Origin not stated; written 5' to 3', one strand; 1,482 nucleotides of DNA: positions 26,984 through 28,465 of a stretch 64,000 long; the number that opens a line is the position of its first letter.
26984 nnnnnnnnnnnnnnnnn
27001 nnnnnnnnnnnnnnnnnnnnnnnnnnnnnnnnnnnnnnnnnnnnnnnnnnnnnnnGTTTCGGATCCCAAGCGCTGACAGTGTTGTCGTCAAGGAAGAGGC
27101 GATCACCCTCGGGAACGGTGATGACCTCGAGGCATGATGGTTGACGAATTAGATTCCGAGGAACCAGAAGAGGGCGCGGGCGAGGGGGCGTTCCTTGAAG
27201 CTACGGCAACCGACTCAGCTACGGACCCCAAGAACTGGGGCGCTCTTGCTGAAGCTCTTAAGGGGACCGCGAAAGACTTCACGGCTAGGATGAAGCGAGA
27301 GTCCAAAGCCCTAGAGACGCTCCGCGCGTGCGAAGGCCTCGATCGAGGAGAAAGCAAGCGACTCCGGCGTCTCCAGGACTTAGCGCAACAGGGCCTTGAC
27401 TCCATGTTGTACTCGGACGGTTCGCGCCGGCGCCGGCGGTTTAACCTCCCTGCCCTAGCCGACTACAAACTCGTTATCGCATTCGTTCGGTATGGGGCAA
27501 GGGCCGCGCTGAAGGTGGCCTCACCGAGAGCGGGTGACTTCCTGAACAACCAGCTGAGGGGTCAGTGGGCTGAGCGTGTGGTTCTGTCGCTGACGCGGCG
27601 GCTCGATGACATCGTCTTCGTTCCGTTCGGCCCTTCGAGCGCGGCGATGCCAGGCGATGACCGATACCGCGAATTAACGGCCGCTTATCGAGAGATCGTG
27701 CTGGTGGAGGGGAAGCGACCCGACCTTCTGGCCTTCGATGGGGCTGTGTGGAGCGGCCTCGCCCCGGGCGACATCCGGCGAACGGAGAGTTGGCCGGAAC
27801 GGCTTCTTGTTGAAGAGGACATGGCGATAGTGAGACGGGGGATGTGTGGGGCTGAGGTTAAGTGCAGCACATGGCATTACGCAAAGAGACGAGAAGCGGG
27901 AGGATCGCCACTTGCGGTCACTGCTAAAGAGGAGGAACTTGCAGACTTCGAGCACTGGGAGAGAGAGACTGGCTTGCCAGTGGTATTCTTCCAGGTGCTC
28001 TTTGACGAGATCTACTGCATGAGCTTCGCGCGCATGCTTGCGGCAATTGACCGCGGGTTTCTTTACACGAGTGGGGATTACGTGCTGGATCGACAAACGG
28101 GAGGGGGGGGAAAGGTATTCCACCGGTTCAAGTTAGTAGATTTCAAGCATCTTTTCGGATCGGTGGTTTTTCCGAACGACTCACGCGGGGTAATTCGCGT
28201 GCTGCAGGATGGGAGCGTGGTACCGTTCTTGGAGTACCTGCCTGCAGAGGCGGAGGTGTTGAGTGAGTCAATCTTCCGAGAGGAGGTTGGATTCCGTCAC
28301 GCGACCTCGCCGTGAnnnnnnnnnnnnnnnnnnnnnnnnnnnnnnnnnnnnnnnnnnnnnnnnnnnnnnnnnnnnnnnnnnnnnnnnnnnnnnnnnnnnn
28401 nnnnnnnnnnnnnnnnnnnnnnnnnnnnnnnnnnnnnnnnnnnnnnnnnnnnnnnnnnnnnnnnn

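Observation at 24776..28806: Vsr - Dcm - 393-aa candidate nuclease - coupled 164-aa Cys-rich ORF: possible complete type II R-M system with an uncharacterised R component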

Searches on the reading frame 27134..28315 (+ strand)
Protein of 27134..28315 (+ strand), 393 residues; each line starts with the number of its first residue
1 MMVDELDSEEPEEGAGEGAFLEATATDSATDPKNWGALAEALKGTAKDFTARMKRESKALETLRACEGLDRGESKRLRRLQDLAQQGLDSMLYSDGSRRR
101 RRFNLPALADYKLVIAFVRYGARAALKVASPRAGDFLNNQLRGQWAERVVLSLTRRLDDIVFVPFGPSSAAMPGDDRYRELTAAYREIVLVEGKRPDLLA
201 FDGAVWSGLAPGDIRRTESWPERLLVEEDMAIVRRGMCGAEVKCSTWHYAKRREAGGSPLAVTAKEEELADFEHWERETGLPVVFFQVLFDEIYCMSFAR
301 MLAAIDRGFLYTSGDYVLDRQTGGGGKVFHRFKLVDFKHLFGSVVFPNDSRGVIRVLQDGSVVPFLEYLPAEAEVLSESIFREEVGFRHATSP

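Call 3: search_protein_families(library=pfam, proteins=[window:27134-28315:+], max_evalue=0.1)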
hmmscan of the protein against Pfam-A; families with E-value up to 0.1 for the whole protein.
window:27134-28315:+ (393 aa): 1 family
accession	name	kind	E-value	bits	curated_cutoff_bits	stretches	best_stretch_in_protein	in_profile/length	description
PF09545.15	RE_AccI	-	3.1e-12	46.6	22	2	132-247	34-143/366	AccI restriction endonuclease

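Call 5: search_protein_families(library=padloc, proteins=[window:27134-28315:+], max_evalue=0.1)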
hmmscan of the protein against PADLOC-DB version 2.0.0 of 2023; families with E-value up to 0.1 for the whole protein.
window:27134-28315:+ (393 aa): 1 family
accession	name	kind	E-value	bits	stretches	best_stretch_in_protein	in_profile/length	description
PDLC03401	REase_II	-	4e-09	34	2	260-305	237-282/366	Type II restriction enzyme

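Call 6: search_protein_families(library=ncbifam, proteins=[window:27134-28315:+], max_evalue=0.1)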
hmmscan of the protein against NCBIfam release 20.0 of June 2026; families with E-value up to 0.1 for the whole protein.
window:27134-28315:+ (393 aa): 0 families

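Call 7: search_solved_structures(query=window:27134-28315:+, max_evalue=10, show_alignments=2)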
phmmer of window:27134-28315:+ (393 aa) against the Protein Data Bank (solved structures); distinct sequences matched with E-value up to 10: 0.

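Call 12: find_homologous_proteins(query=window:27134-28315:+)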
Query window:27134-28315:+ (393 aa): 58 proteins with E <= 0.001 among 8000 candidates.
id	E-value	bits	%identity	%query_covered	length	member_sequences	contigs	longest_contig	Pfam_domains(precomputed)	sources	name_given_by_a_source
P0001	2.8e-260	881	100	100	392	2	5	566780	PF09545.16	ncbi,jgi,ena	-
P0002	4.5e-101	356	50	86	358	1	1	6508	PF09545.16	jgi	jgi:hypothetical protein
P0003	5.4e-99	350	49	88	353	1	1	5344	PF09545.16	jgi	jgi:hypothetical protein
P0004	1.4e-97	345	47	87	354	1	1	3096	PF09545.16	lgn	-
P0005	8.1e-97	342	49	86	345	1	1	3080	PF09545.16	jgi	jgi:hypothetical protein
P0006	4.3e-96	340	48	87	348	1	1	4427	PF09545.16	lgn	-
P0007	1.6e-95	338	48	91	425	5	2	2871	PF09545.16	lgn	-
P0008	2.2e-95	338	51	81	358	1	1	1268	PF09545.16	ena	-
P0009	2.4e-95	338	47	88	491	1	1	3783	PF09545.16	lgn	-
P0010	2.4e-95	338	50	81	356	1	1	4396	PF09545.16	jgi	jgi:hypothetical protein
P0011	3.4e-95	337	50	86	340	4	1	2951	PF09545.16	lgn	-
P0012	7.9e-95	336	58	70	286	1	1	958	PF09545.16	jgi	jgi:hypothetical protein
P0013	9.0e-95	336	48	87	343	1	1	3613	PF09545.16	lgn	-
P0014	2.7e-94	334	47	90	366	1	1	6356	PF09545.16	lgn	-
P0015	8.5e-94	333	46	89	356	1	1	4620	PF09545.16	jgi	jgi:AccI restriction endonuclease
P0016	1.7e-93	332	48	87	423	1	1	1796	PF09545.16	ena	-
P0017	3.8e-92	327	49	84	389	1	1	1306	PF09545.16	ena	-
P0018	7.1e-92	326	47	89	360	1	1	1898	PF09545.16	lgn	-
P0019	8.3e-92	326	47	88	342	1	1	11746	PF09545.16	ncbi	-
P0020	1.5e-91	325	47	86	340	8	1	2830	PF09545.16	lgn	-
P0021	2.3e-91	325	46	86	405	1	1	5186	PF09545.16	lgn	-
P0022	2.1e-89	318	53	70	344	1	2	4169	PF09545.16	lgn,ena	-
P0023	9.9e-89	316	50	86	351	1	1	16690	PF09545.16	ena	-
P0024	1.9e-88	315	50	82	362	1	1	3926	PF09545.16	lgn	-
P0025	3.0e-88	314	52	69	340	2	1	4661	PF09545.16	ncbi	-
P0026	4.3e-87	310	51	70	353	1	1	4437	PF09545.16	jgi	-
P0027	7.2e-87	310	50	86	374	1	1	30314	PF09545.16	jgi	jgi:hypothetical protein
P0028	3.4e-86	308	49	82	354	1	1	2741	PF09545.16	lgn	-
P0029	4.3e-86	307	50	72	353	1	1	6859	PF09545.16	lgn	-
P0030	1.2e-85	306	47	85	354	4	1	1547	PF09545.16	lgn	-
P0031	1.6e-85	305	48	80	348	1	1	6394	PF09545.16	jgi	jgi:hypothetical protein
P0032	3.3e-85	304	51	70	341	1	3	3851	PF09545.16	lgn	-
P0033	5.7e-85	304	49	76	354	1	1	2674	PF09545.16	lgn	-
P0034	5.9e-85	303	51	70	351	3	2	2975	PF09545.16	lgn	-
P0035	7.4e-85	303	45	86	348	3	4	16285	PF09545.16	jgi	jgi:hypothetical protein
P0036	1.5e-84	302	51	69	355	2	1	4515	PF09545.16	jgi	jgi:hypothetical protein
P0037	2.6e-84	301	45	89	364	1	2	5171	PF09545.16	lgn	-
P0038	1.1e-83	299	46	89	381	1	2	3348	PF09545.16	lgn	-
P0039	6.1e-83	297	48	75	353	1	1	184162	PF09545.16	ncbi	-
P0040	6.2e-83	297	46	87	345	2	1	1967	PF09545.16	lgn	-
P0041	2.4e-80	288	43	97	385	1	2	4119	PF09545.16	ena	-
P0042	3.0e-80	288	51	66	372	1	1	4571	PF09545.16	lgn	-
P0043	1.8e-78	282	47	77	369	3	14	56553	PF09545.16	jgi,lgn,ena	jgi:hypothetical protein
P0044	6.2e-78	280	49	73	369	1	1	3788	PF09545.16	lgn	-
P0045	8.5e-78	280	46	80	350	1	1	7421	PF09545.16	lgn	-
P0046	2.3e-77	278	46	78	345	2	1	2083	PF09545.16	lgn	-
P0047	4.9e-77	277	47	74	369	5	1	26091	PF09545.16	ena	-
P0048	5.4e-77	277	50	70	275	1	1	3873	PF09545.16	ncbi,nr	ncbi:MAG TPA: hypothetical protein VFE78_21505, partial [Gemmataceae bacterium]|nr:hypothetical prot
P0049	1.1e-73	266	48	69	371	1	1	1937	PF09545.16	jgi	jgi:hypothetical protein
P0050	7.2e-72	260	46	82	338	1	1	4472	PF09545.16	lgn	-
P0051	1.8e-71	259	43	81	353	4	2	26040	PF09545.16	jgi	jgi:hypothetical protein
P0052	7.6e-71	257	45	81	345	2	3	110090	PF09545.16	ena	-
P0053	7.8e-71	257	45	78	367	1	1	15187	PF09545.16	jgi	jgi:hypothetical protein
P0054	9.6e-71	257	47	66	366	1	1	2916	PF09545.16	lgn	-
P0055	3.9e-70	255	51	63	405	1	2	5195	PF09545.16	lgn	-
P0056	9.2e-67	244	59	49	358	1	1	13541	PF09545.16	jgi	jgi:hypothetical protein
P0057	1.2e-62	230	40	85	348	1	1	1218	PF09545.16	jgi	jgi:hypothetical protein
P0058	2.5e-60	222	58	44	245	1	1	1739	PF09545.16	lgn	-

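Call 14: find_encoding_contigs(protein=P0001, flank=10000, max_places=5)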
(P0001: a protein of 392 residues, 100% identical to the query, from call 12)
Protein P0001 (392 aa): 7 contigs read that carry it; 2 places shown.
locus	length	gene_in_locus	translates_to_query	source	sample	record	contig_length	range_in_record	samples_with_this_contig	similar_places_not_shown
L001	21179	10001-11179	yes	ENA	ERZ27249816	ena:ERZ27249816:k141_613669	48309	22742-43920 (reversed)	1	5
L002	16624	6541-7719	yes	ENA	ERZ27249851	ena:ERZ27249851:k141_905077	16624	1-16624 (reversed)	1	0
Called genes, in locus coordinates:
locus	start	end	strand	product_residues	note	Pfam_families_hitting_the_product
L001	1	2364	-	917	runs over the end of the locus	PF13191:AAA_16, PF14559:TPR_19 (faint), PF00196:GerE, PF08281:Sigma70_r4_2 (weak)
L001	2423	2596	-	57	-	-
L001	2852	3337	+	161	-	-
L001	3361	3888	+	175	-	-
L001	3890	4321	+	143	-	-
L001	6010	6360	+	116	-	-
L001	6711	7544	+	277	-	PF02518:HATPase_c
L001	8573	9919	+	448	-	PF00145:DNA_methylase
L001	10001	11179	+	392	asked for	PF09545:RE_AccI (faint)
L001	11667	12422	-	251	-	-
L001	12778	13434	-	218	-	PF00702:Hydrolase, PF12710:HAD, PF13419:HAD_2, PF13242:Hydrolase_like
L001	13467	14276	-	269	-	PF03437:BtpA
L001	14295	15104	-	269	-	PF00561:Abhydrolase_1, PF12146:Hydrolase_4, PF12697:Abhydrolase_6, PF09752:ABHD18 (weak)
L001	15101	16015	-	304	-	PF01261:AP_endonuc_2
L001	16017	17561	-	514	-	PF00370:FGGY_N, PF02782:FGGY_C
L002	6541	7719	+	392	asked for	PF09545:RE_AccI (faint)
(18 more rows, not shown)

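Call 19: find_related_loci(query=A1, collection=genome_contigs, flank=6000)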
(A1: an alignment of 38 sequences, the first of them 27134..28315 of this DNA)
Query A1 (393 aa) in genome_contigs; peptide patterns used: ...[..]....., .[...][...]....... (x = any residue, [..] = any of these).
144 stretches matched a pattern; 5 encode a relative of the query (tblastn E <= 1e-3); 5 distinct loci.
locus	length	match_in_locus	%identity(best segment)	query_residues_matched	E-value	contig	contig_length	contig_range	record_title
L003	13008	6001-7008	45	45-387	1e-100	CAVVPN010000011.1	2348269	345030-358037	MAG: uncultured Gemmataceae bacterium isolate MFD02579.bin.1.11 genome assembly, contig: contig_5959, whole genome shotg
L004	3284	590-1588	46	49-388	2e-98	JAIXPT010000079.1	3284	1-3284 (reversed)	MAG: Planctomycetaceae bacterium isolate C1_MAG_00073 C1_MAG_00073_000000000262, whole genome shotgun sequence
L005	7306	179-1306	46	14-393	3e-94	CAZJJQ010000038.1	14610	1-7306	MAG TPA_asm: uncultured Planctomycetales bacterium isolate SRP189682_co1_323 genome assembly, contig: NODE_8681_length_1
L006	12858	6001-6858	49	62-354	8e-85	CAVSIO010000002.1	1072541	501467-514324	MAG: uncultured Thermoleophilia bacterium isolate MFD01721.bin.2.77 genome assembly, contig: contig_20408, whole genome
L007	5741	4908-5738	47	28-302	1e-74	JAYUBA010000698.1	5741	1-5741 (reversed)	MAG: Frigoriglobus sp. isolate GFS_6685 GFS_6685_697, whole genome shotgun sequence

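Call 20: find_encoding_contigs(protein=P0039, flank=6000, max_places=2)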
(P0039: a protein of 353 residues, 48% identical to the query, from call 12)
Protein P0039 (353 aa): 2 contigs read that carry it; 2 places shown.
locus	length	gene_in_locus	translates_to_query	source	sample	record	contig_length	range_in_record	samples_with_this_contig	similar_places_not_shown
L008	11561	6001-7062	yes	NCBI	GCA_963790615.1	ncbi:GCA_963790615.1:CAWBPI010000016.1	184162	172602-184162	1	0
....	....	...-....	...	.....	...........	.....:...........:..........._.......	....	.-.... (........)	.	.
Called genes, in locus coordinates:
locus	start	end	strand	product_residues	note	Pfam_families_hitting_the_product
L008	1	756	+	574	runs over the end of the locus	PF01343:Peptidase_S49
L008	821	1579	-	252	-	PF04542:Sigma70_r2, PF04539:Sigma70_r3 (faint), PF04545:Sigma70_r4, PF08281:Sigma70_r4_2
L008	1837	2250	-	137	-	-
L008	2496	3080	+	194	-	-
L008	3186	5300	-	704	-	PF25183:OMP_b-brl_4, PF00593:TonB_dep_Rec_b-barrel (weak)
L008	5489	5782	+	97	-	-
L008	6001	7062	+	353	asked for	PF09545:RE_AccI (weak)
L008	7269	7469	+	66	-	-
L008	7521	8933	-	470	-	PF00145:DNA_methylase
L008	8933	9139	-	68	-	-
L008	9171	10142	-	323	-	PF03400:DDE_Tnp_IS1 (faint)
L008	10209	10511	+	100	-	-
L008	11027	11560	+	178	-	?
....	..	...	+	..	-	-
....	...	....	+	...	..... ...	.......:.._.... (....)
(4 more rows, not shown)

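Call 21: find_encoding_contigs(protein=P0052, flank=6000, max_places=2)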
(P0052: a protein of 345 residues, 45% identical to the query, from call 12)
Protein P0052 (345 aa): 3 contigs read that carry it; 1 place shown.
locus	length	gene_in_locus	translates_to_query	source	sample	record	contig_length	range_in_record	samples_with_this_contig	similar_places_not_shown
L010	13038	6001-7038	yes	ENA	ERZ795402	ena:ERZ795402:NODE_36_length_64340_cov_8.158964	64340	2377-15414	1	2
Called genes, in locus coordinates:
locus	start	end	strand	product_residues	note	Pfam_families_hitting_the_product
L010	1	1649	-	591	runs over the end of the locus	PF13646:HEAT_2 (faint)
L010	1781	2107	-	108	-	-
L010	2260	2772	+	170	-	PF01951:Archease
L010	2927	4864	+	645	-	PF02705:K_trans, PF22776:K_trans_C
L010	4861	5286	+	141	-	-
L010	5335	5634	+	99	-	PF00578:AhpC-TSA, PF08534:Redoxin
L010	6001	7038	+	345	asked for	PF09545:RE_AccI (faint)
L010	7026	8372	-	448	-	PF00145:DNA_methylase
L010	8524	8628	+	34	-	-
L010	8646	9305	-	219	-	-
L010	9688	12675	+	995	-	PF00069:Pkinase, PF07714:PK_Tyr_Ser-Thr, PF03109:ABC1 (weak), PF17874:TPR_MalT (faint), PF00515:TPR_1 (faint), PF13424:TPR_12 (weak), PF24885:TPR_NPHP3 (weak), PF13374:TPR_10 (weak)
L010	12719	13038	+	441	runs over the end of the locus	PF00884:Sulfatase, PF01663:Phosphodiest (weak), PF16347:SGSH_C (weak)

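Call 22: find_encoding_contigs(protein=P0043, flank=6000, max_places=2)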
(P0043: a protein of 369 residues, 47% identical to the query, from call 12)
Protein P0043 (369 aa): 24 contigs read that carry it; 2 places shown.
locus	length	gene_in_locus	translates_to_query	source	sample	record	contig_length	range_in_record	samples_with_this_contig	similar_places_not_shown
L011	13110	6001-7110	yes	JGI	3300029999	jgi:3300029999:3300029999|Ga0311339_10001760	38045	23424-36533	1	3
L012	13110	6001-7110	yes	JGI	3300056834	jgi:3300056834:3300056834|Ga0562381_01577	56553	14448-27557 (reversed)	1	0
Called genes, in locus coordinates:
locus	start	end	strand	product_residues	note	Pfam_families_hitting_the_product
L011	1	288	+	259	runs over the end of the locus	-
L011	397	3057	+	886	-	PF15902:Sortilin-Vps10 (faint)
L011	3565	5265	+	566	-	-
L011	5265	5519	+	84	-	-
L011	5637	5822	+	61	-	-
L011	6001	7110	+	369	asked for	PF09545:RE_AccI (weak)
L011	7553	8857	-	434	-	PF00145:DNA_methylase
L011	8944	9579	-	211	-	PF00239:Resolvase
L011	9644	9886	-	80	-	PF13411:MerR_1 (weak)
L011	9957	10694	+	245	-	-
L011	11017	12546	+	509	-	PF00772:DnaB, PF13481:AAA_25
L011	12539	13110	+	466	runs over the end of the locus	PF14659:Phage_int_SAM_3 (faint), PF00589:Phage_integrase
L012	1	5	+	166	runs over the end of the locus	-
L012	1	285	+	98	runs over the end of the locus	-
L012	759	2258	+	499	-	PF15902:Sortilin-Vps10 (weak)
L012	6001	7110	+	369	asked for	PF09545:RE_AccI (weak)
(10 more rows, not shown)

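Call 23: find_encoding_contigs(protein=P0027, flank=6000, max_places=2)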
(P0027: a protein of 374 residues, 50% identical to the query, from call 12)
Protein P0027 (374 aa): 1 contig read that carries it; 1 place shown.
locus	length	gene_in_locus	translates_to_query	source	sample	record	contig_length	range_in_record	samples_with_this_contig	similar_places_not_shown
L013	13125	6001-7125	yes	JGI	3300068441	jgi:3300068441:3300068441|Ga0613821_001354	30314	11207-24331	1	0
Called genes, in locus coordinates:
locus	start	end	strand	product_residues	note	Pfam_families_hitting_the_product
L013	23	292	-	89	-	-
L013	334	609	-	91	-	-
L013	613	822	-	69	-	-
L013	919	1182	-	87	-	-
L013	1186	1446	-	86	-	-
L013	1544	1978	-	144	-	-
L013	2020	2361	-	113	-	-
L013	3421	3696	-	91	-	-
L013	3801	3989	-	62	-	-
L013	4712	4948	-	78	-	PF13560:HTH_31 (weak), PF01381:HTH_3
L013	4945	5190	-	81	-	PF13560:HTH_31, PF12844:HTH_19 (weak), PF01381:HTH_3, PF13443:HTH_26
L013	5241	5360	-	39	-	-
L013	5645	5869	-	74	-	-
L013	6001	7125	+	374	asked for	PF09545:RE_AccI (faint)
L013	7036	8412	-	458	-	PF00145:DNA_methylase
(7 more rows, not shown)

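Call 34: search_dna_similar(query=window:27134-28315:+, collection=plasmids, mode=protein, max_evalue=0.001, max_rows=15)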
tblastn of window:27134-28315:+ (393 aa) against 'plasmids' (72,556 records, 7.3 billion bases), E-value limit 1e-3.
No match.

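Call 40: predict_structure(alignment_id=A1)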
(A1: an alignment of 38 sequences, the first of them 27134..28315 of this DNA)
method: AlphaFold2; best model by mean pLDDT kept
length: 393 residues; sequences in the alignment: 38
mean_pLDDT: 88.6   pTM: 0.86
mean pLDDT of the five models: 88.6, 87.6, 87.4, 87.0, 86.6
residues with pLDDT >= 90: 285; 70-90: 57; 50-70: 28; < 50: 23
segments of 3 or more residues with pLDDT < 50: 1-20, 23-25
pLDDT, mean of each block of 10 residues (from residue 1): 32 42 52 78 92 97 97 97 95 67 79 94 91 85 96 96 86 75 93 97 98 97 96 98 95 96 95 96 98 98 98 98 92 97 98 89 93 97 94 60
secondary structure, 60 per line:
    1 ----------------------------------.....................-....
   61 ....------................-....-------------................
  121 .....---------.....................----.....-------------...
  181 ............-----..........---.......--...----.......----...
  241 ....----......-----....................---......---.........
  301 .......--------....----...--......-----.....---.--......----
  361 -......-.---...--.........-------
elements in order: H35-55 H57-64 H71-86 H88-91 H105-125 H135-155 E160-164 H178-192 E198-202 H203-207 H211-217 H227-233 E238-244 H249-254 E260-265 H266-279 E283-288 E292-297 H298-307 E316-319 E329-334 E340-344 E351-356 E362-367 E373-375 H378-386

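Call 45: fold_search(model_id=the predicted structure, library=pdb)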
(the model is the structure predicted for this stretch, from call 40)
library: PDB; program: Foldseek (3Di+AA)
matches with E <= 10: 233; with E <= 0.001: 0
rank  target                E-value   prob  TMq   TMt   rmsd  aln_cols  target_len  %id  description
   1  2w8m_B                5.2e-03  1.00  0.25  0.49   6.3       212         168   10  Structure of D212, a nuclease from a fusselovirus. (released 2009-02-03)
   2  6zot_A                8.5e-02  0.28  0.14  0.26  13.0       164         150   12  Crystal structure of YTHDF3 YTH domain in complex with m6A RNA (released 2020-10-28)
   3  7a1v_A                8.9e-02  0.33  0.15  0.29  12.0       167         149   10  Crystal structure of YTHDF2 in complex with m1A (released 2021-08-25)
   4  2w8m_A                9.5e-02  0.85  0.16  0.33   4.6        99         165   11  Structure of D212, a nuclease from a fusselovirus. (released 2009-02-03)
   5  7r5w_B                1.1e-01  0.20  0.14  0.25  12.6       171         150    9  Crystal structure of YTHDF2 with compound YLI_DF_029 (released 2022-03-16)
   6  6zot_B                1.2e-01  0.30  0.15  0.27  12.9       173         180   13  Crystal structure of YTHDF3 YTH domain in complex with m6A RNA (released 2020-10-28)
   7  4rcj_A                1.2e-01  0.20  0.13  0.22  13.1       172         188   12  Crystal structure of YTHDF1 YTH domain in complex with 5mer m6A RNA (released 2014-11-12)
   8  2wcw_B                1.4e-01  0.90  0.13  0.37   4.2        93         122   11  1.6A resolution structure of Archaeoglobus fulgidus Hjc, a Holliday junction resolvase from an archaeal hyperthermophi (released 2009-03-24)
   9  4u8t_A                1.5e-01  0.23  0.15  0.28  12.8       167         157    8  Crystal structure of YTH domain of Zygosaccharomyces rouxii MRB1 protein in complex with N6-Methyladenosine RNA (released 2014-09-10)
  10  7cay                  1.5e-01  0.23  0.12  0.21  10.8       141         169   13  Crystal Structure of Lon N-terminal domain protein from Xanthomonas campestris (released 2020-10-14)
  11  7qkn_B                1.5e-01  0.18  0.13  0.22  13.2       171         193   12  Crystal structure of YTHDF1 YTH domain in complex with the ebsulfur derivative compound 7 (released 2022-11-23)
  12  7r5w_A                1.6e-01  0.44  0.13  0.26   7.0       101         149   12  Crystal structure of YTHDF2 with compound YLI_DF_029 (released 2022-03-16)
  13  8bs5                  1.6e-01  0.23  0.15  0.27  12.7       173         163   12  Crystal structure of YTHDF3 YTH domain open conformation (released 2023-12-13)
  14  7yz8_A                1.7e-01  0.14  0.13  0.20  13.2       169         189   12  Triclinic crystal structure of YTHDF1 YTH domain (544AVV546 mutant) (released 2023-03-01)
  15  9qem_A                1.8e-01  0.28  0.15  0.32  11.5       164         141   10  Crystal structure of YTHDF2 in complex with compound 3 (AI-DF2-11) (released 2025-07-09)
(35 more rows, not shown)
